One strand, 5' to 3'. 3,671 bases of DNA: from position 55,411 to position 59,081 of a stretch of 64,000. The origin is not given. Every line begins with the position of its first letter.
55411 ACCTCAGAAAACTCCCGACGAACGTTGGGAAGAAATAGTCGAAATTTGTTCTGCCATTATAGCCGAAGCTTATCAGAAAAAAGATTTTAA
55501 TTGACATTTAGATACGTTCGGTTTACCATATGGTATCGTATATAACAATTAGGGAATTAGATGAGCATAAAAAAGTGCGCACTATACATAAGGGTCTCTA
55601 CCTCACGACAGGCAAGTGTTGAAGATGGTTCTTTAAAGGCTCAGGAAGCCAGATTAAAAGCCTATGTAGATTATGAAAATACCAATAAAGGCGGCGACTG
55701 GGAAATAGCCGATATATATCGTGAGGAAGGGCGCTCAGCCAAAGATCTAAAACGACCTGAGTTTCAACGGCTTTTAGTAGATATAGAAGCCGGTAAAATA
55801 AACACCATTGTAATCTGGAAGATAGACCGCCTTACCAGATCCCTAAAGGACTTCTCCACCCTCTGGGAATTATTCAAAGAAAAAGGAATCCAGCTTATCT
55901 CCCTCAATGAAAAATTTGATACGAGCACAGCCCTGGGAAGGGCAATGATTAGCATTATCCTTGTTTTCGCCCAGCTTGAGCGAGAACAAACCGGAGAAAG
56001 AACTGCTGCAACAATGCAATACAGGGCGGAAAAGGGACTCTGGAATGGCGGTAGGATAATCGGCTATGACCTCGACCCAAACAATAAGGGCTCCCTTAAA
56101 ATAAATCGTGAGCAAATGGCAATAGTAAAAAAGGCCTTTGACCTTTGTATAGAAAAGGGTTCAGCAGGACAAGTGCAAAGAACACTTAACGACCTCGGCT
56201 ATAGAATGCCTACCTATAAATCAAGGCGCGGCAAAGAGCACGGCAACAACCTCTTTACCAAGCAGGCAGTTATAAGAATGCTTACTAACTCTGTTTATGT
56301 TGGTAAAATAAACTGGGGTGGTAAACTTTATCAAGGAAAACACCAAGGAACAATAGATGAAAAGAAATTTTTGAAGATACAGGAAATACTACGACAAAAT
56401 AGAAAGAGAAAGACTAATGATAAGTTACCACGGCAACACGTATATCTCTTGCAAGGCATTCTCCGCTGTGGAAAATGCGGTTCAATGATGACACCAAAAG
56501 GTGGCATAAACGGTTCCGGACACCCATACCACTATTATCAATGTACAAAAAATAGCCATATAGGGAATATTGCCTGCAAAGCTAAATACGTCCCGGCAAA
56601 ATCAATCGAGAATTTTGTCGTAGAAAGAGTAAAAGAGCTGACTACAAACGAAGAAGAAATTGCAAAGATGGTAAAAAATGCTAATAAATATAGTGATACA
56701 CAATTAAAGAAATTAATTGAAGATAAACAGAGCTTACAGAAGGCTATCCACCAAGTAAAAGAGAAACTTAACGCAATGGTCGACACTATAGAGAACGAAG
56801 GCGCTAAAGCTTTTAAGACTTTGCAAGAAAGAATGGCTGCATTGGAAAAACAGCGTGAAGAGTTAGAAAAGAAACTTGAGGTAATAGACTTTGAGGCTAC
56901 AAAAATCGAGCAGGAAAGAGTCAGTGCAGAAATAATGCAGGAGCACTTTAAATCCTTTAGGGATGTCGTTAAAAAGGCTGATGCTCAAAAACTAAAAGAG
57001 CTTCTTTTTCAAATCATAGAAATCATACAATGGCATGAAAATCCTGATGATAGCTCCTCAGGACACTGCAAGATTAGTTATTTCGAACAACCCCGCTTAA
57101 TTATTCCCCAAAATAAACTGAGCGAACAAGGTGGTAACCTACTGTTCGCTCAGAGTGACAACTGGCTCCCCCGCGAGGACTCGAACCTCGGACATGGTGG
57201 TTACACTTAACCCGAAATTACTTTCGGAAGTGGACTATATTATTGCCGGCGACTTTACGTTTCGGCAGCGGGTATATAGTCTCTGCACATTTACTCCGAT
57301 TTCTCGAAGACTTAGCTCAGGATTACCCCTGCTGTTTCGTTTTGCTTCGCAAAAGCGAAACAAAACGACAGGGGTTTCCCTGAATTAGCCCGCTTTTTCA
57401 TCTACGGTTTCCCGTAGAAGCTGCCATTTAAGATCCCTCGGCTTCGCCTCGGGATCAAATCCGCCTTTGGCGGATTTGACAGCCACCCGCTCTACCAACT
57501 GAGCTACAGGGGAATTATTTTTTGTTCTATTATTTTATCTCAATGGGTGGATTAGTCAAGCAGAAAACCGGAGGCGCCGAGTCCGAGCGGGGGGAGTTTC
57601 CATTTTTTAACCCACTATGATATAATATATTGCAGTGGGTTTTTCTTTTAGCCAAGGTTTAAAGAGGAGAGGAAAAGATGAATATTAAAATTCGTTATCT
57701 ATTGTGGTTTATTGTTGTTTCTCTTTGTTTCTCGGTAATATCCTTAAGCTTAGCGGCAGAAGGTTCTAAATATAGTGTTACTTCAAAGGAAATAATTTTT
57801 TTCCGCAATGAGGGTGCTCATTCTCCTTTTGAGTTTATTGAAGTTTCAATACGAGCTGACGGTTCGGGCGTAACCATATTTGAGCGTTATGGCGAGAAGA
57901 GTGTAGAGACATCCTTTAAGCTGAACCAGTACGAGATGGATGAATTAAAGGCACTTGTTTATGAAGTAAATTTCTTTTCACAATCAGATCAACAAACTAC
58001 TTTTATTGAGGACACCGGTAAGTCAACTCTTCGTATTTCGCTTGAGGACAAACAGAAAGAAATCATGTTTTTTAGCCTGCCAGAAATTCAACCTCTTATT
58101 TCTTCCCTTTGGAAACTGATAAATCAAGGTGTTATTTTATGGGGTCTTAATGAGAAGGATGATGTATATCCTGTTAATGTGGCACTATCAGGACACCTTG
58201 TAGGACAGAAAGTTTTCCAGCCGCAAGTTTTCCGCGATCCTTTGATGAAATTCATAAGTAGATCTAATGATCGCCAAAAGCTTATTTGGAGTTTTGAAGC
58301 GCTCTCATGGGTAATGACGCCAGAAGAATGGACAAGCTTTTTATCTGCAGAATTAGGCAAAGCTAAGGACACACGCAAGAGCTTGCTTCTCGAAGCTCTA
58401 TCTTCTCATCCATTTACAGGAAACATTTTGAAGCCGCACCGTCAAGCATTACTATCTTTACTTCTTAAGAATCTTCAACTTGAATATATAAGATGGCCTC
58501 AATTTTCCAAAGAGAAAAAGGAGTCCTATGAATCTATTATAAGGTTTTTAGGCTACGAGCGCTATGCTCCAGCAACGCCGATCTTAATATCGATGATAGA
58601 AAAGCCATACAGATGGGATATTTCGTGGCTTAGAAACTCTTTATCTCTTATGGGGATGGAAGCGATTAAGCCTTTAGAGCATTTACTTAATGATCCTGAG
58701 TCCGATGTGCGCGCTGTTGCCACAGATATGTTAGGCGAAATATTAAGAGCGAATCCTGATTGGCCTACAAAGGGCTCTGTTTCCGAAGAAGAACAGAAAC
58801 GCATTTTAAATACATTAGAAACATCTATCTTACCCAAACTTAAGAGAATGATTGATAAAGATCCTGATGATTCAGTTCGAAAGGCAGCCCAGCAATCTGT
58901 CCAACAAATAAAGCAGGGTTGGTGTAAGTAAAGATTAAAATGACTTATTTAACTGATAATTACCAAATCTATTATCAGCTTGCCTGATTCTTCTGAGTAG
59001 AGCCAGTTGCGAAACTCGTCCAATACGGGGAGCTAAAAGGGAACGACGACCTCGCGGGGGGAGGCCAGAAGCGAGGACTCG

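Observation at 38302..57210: Prophage-like integrative element next to tRNA-Asn with large serine recombinase, LexA-type repressor and cargo modules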

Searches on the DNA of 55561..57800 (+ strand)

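Call 7: search_rna_families(source=window, start=56900, end=57800, threshold=evalue, max_evalue=10, show_alignments=3)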
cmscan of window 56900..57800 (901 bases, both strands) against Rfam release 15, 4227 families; matches with E-value up to 10: 14.
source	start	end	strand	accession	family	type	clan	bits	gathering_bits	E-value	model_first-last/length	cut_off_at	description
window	57211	57440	-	RF00028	Intron_gpI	Intron;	-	79.8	50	1.7e-20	1-253/253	no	Group I catalytic intron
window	57325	57376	-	RF03394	mir-2574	Gene; miRNA;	-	27.6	90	0.0021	1-68/68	no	mir-2574 microRNA precursor family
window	57314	57386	-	RF03734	mir-4773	Gene; miRNA;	-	25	100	0.06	1-78/78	no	mir-4773 microRNA precursor family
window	57324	57375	+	RF03394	mir-2574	Gene; miRNA;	-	23.3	90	0.036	1-68/68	no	mir-2574 microRNA precursor family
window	57314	57386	+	RF03734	mir-4773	Gene; miRNA;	-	23.3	100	0.15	1-78/78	no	mir-4773 microRNA precursor family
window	57456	57521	-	RF00624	P9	Gene;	-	18.9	43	0.22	1-74/74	no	Pseudomonas sRNA P9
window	57669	57745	+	RF00318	snoZ175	Gene; snRNA; snoRNA; CD-box;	-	18.4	43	7.3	1-81/81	no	Small nucleolar RNA Z175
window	57575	57595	+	RF03059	raiA-hairpin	Gene; sRNA;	-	18.1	43.7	1.6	1-48/48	no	raiA-hairpin RNA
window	57321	57379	-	RF03984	MIR2933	Gene; miRNA;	-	17.7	70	1.1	1-112/112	no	MIR2933 microRNA precursor family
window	57329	57455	-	RF01405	STnc490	Gene; sRNA;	-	17.4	56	0.81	1-124/124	no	STnc490 Hfq binding RNA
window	57326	57377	-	RF01087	PK-repZ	Cis-reg;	-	17.3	44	0.36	6-59/150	no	Pseudoknot of the regulatory region of the repZ gene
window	57167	57231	-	RF01684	mascRNA-menRNA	Gene;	-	16.5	42.5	2.4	1-56/56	no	MALAT1-associated small cytoplasmic RNA/MEN beta RNA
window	57443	57513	-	RF00005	tRNA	Gene; tRNA;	CL00001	14.7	29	7.5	1-71/71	no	tRNA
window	57174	57191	-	RF00023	tmRNA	Gene;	CL00001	6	47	5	346-363/374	no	transfer-messenger RNA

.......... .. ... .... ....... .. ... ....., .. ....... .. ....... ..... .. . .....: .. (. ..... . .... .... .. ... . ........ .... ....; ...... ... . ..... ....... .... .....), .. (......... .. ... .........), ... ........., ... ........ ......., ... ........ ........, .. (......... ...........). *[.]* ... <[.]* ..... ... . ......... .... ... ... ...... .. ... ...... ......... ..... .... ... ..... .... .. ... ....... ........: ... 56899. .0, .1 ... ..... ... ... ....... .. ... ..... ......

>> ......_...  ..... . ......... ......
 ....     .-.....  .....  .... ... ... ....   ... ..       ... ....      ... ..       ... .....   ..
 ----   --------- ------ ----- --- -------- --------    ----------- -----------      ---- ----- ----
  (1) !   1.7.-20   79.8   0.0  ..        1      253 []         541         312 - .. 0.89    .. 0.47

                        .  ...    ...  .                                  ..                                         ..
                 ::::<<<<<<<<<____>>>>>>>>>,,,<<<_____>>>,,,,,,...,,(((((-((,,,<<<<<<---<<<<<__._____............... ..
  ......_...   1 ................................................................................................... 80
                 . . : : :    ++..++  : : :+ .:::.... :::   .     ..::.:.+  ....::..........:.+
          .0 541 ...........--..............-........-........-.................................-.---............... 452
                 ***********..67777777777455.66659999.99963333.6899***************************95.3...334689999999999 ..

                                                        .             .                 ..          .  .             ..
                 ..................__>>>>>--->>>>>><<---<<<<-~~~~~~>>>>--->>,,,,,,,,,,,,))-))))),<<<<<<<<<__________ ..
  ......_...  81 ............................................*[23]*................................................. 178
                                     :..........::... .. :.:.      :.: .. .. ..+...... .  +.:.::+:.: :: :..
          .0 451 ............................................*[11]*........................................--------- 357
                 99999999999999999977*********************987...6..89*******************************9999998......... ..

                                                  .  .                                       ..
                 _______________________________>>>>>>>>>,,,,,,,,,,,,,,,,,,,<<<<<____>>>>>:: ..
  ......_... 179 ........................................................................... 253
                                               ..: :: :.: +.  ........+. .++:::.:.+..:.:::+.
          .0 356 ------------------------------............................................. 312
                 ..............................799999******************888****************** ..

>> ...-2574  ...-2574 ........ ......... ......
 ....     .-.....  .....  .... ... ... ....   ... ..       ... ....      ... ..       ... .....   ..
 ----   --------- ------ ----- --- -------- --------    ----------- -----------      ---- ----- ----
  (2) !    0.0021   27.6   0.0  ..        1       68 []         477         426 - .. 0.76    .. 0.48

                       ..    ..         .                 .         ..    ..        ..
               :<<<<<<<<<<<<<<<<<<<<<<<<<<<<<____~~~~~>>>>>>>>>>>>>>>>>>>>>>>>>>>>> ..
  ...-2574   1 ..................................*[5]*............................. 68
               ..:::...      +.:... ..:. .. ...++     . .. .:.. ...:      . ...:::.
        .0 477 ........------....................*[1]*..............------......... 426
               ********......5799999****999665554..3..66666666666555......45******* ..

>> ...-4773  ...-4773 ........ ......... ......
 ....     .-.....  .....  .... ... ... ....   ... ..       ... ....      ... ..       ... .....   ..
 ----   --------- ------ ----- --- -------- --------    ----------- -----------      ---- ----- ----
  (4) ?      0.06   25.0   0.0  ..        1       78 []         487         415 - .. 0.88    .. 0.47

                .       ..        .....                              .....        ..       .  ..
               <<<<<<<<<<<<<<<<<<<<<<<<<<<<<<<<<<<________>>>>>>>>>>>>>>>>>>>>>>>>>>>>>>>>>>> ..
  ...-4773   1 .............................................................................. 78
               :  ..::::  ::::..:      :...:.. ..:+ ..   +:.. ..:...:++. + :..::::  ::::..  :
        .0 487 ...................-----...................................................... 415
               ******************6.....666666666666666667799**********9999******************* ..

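Call 32: search_rna_families(sources=[L001, L003, L004], threshold=gathering)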
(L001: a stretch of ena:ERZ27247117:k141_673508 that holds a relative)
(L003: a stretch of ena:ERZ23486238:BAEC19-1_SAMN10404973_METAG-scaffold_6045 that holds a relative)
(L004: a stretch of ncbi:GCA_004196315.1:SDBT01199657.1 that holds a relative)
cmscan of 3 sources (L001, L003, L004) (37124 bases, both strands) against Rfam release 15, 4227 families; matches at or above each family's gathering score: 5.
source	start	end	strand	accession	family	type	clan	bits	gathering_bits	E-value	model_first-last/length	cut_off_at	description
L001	11654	11859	-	RF00028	Intron_gpI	Intron;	-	84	50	3.7e-20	1-253/253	no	Group I catalytic intron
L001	20661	20734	-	RF00005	tRNA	Gene; tRNA;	CL00001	68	29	6.6e-13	1-71/71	no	tRNA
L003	11990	12062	-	RF00005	tRNA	Gene; tRNA;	CL00001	64.6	29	5.5e-12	1-71/71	no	tRNA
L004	2569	2641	-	RF00005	tRNA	Gene; tRNA;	CL00001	64.6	29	5.5e-12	1-71/71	no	tRNA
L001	20072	20156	-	RF00005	tRNA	Gene; tRNA;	CL00001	53.6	29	5.9e-09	1-71/71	no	tRNA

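Call 108: search_rna_families(sources=[L024, L025, L033, L035, L037, L043], threshold=gathering)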
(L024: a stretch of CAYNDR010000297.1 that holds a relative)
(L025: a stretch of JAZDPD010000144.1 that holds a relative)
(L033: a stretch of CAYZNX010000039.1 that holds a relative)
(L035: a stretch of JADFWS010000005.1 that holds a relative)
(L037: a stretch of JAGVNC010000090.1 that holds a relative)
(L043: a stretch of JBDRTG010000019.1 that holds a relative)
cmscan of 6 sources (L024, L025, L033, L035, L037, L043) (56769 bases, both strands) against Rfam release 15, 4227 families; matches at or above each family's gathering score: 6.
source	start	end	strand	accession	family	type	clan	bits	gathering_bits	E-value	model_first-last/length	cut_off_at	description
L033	6340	6575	-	RF00028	Intron_gpI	Intron;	-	95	50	2.9e-23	1-253/253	no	Group I catalytic intron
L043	2223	2478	-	RF00028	Intron_gpI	Intron;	-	89.7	50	1.2e-21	1-253/253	no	Group I catalytic intron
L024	5993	6254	-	RF00028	Intron_gpI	Intron;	-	75.8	50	1.6e-17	1-253/253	no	Group I catalytic intron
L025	7774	8023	-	RF00028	Intron_gpI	Intron;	-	55.8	50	1.7e-11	1-253/253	no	Group I catalytic intron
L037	1901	2301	-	RF00028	Intron_gpI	Intron;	-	54.4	50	4.4e-11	1-253/253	no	Group I catalytic intron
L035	11600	11816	-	RF00028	Intron_gpI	Intron;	-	50.8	50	5.3e-10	1-253/253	no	Group I catalytic intron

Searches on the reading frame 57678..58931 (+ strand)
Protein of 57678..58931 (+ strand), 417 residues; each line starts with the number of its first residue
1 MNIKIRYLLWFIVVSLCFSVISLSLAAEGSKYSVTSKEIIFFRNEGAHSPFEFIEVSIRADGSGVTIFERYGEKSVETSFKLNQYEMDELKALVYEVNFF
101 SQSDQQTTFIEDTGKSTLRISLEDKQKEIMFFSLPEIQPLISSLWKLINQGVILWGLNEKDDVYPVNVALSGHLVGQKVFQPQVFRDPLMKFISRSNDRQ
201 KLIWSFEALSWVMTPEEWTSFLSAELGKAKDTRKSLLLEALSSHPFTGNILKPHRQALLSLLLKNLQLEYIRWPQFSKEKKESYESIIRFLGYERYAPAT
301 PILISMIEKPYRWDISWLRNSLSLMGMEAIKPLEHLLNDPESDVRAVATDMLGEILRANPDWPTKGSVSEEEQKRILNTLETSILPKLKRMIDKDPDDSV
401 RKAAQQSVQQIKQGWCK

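Call 21: find_encoding_contigs(protein=window:57678-58931:+, flank=10000, max_places=10)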
Protein window:57678-58931:+ (417 aa): no gene with exactly this product is on record in the collection.

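Call 23: search_protein_families(library=pfam, max_evalue=0.001, proteins=[window:57678-58931:+])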
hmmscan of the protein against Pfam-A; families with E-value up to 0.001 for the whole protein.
window:57678-58931:+ (417 aa): 4 families
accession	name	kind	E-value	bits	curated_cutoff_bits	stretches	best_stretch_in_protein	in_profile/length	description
PF02985.28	HEAT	-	4.9e-09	36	23.5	0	330-356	2-28/31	HEAT repeat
PF13646.12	HEAT_2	-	9.6e-07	29.4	27.7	1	327-408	29-87/88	HEAT repeats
PF20033.5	DUF6438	-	8.7e-05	23.2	30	1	54-129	17-93/116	Domain of unknown function (DUF6438)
PF13513.12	HEAT_EZ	-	0.00059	20.8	27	0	370-404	15-48/55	HEAT-like repeat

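Call 25: find_related_loci(query=window:57678-58931:+, collection=genome_contigs, flank=10000)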
Query window:57678-58931:+ (417 aa) in genome_contigs; peptide patterns used: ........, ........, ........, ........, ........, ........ (x = any residue, [..] = any of these).
141 stretches matched a pattern, but none encodes a relative of the query by tblastn (E <= 1e-3).

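Call 48: find_homologous_proteins(query=window:57678-58931:+, max_evalue=1e-10)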
Query window:57678-58931:+ (417 aa): 14 proteins with E <= 1e-10 among 4184 candidates.
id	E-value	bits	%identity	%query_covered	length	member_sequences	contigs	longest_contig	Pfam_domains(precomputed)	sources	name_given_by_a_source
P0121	2.0e-274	928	100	100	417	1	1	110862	PF02985.29,PF13646.13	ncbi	ncbi:MAG: HEAT repeat domain-containing protein [Candidatus Omnitrophota bacterium]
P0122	5.4e-148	511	57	100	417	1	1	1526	PF20033.6,PF02985.29,PF13646.13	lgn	-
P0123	1.1e-130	454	52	100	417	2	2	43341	PF13646.13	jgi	jgi:hypothetical protein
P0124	2.7e-124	433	51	100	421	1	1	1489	PF02985.29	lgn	-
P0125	2.6e-122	427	50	100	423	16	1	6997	PF13646.13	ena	-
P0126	2.9e-119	417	50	100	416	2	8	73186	PF13646.13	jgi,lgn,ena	jgi:hypothetical protein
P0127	1.5e-116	408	49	100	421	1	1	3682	-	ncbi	-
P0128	7.7e-114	399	48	98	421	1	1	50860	-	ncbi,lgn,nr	ncbi:MAG: hypothetical protein JW715_04555 [Sedimentisphaerales bacterium]|nr:hypothetical protein [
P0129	3.6e-112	394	47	99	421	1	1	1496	-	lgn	-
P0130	9.6e-112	392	47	97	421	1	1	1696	-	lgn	-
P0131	6.2e-96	340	45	99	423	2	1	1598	PF02985.29,PF13646.13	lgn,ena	-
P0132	1.4e-95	339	45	100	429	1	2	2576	PF13646.13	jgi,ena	-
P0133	1.2e-71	260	51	59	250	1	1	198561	-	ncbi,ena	-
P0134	8.5e-71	257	51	59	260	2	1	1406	PF13646.13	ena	-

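Call 49: find_encoding_contigs(protein=P0121, flank=10000, max_places=3)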
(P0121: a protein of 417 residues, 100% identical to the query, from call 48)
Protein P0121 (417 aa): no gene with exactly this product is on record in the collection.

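Call 50: find_encoding_contigs(protein=P0123, flank=10000, max_places=3)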
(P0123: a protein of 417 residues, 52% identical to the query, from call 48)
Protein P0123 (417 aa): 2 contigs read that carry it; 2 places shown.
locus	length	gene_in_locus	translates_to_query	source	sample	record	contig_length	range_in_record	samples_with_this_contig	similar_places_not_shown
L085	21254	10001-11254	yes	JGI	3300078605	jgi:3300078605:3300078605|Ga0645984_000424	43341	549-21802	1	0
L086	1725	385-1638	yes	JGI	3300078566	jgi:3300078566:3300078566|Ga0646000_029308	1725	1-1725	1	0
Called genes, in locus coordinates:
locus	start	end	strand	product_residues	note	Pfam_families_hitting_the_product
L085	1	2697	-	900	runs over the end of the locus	PF00690:Cation_ATPase_N, PF12710:HAD (faint), PF00122:E1-E2_ATPase, PF00702:Hydrolase, PF13246:Cation_ATPase, PF00689:Cation_ATPase_C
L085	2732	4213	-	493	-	PF14691:Fer4_20, PF01262:AlaDh_PNT_C (faint), PF13738:Pyr_redox_3 (faint), PF07992:Pyr_redox_2, PF12831:FAD_oxidored (faint), PF13450:NAD_binding_8 (weak), PF00070:Pyr_redox (weak)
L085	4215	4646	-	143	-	-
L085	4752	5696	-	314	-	PF10418:DHODB_Fe-S_bind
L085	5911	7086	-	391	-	-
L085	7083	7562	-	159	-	-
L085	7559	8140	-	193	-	PF07638:Sigma70_ECF (weak), PF04542:Sigma70_r2, PF08281:Sigma70_r4_2, PF04545:Sigma70_r4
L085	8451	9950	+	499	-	PF00478:IMPDH, PF00571:CBS, PF00977:His_biosynth (weak), PF03060:NMO, PF01070:FMN_dh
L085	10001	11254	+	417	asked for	PF13646:HEAT_2 (faint)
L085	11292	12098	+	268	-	PF01569:PAP2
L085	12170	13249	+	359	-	PF01924:HypD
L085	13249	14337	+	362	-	PF00586:AIRS, PF02769:AIRS_C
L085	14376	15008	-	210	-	PF01467:CTP_transf_like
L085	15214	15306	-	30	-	-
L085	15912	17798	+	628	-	-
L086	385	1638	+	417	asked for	PF13646:HEAT_2 (faint)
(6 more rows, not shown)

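Call 51: find_encoding_contigs(protein=P0126, flank=10000, max_places=4)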
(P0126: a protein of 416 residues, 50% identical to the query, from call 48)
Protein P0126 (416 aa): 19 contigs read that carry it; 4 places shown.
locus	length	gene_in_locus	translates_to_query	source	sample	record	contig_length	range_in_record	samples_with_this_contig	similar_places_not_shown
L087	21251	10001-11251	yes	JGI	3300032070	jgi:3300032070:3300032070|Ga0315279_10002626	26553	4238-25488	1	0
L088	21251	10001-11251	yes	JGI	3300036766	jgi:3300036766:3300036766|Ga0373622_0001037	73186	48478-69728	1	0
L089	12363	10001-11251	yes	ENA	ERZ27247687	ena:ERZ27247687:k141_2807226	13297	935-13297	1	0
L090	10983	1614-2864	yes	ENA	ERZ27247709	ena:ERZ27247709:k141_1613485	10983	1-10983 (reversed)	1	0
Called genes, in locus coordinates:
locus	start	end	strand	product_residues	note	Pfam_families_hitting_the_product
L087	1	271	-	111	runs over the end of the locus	PF01740:STAS, PF13466:STAS_2 (weak)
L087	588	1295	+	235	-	PF04367:DUF502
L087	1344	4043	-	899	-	PF00690:Cation_ATPase_N, PF12710:HAD (faint), PF00122:E1-E2_ATPase, PF00702:Hydrolase, PF13246:Cation_ATPase, PF00689:Cation_ATPase_C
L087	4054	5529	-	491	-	PF14691:Fer4_20, PF01262:AlaDh_PNT_C (faint), PF13738:Pyr_redox_3 (faint), PF07992:Pyr_redox_2, PF12831:FAD_oxidored (faint), PF13450:NAD_binding_8 (faint), PF00070:Pyr_redox (weak)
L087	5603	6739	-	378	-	PF10418:DHODB_Fe-S_bind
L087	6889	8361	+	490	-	PF00478:IMPDH, PF00571:CBS, PF01070:FMN_dh, PF03060:NMO, PF00977:His_biosynth (faint)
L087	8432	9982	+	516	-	PF00117:GATase, PF07722:Peptidase_C26 (faint), PF02540:NAD_synthase (weak), PF00958:GMP_synt_C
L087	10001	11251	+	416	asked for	PF13646:HEAT_2 (faint)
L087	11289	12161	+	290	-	PF01569:PAP2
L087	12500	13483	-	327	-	PF06283:ThuA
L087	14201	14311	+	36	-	-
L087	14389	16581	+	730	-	PF16586:DUF5060, PF13204:Apiosidase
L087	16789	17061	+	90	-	-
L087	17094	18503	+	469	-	PF01408:GFO_IDH_MocA, PF19051:GFO_IDH_MocA_C2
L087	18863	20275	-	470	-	PF01408:GFO_IDH_MocA, PF22725:GFO_IDH_MocA_C3 (faint), PF19051:GFO_IDH_MocA_C2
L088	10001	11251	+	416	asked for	PF13646:HEAT_2 (faint)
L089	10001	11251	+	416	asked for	PF13646:HEAT_2 (faint)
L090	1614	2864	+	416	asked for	PF13646:HEAT_2 (faint)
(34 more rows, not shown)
